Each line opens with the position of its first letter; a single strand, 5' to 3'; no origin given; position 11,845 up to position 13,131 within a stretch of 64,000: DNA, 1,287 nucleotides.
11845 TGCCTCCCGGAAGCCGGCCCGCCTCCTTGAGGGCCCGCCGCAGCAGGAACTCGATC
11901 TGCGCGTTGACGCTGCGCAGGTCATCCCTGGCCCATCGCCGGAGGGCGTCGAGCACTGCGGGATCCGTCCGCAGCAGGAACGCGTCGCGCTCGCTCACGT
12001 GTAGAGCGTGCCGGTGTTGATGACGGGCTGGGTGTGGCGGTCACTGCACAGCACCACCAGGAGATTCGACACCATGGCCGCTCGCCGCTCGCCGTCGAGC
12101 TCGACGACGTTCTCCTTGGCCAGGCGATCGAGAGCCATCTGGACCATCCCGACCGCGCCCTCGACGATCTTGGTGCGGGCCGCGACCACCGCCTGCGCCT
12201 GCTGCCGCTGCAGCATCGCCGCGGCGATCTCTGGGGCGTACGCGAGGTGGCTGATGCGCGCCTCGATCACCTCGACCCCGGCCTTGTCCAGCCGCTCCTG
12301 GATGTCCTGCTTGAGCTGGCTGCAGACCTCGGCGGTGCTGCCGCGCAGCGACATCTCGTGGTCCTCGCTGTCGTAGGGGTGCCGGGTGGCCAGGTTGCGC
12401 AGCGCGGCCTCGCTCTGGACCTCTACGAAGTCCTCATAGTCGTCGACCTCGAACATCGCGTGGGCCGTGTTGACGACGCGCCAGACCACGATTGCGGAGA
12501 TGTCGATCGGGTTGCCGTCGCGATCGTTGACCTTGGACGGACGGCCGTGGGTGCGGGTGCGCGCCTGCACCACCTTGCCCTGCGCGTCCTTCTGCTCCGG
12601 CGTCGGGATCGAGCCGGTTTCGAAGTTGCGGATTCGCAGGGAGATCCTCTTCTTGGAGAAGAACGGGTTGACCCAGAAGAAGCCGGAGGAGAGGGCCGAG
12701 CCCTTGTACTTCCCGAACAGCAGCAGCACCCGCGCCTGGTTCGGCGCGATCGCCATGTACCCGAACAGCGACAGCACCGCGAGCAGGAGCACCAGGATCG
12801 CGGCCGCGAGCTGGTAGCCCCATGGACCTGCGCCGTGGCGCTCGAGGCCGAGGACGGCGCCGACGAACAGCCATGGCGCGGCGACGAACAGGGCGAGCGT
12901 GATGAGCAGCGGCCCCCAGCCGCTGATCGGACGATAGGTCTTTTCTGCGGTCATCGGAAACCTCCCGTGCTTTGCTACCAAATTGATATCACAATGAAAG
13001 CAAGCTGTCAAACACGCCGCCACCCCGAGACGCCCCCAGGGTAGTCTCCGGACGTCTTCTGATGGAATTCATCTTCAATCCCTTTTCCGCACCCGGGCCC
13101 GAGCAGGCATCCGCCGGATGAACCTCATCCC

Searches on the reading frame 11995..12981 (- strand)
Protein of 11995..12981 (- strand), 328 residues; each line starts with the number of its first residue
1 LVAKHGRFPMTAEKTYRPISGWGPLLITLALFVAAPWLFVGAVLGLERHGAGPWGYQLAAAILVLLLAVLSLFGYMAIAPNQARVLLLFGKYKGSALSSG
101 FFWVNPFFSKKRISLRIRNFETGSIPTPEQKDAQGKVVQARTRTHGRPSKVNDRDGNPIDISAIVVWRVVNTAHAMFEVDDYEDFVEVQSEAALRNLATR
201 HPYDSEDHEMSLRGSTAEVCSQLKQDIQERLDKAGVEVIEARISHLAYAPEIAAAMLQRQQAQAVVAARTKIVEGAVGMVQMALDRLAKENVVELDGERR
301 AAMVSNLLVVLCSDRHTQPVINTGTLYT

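Call 36: search_protein_families(library=pfam, proteins=[window:11995-12981:-], max_evalue=0.01)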
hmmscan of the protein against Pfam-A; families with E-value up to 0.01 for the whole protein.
window:11995-12981:- (328 aa): 1 family
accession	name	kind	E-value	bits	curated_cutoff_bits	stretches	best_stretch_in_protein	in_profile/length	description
PF01145.31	Band_7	-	7e-26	91.8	23.6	1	78-271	3-170/176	SPFH domain / Band 7 family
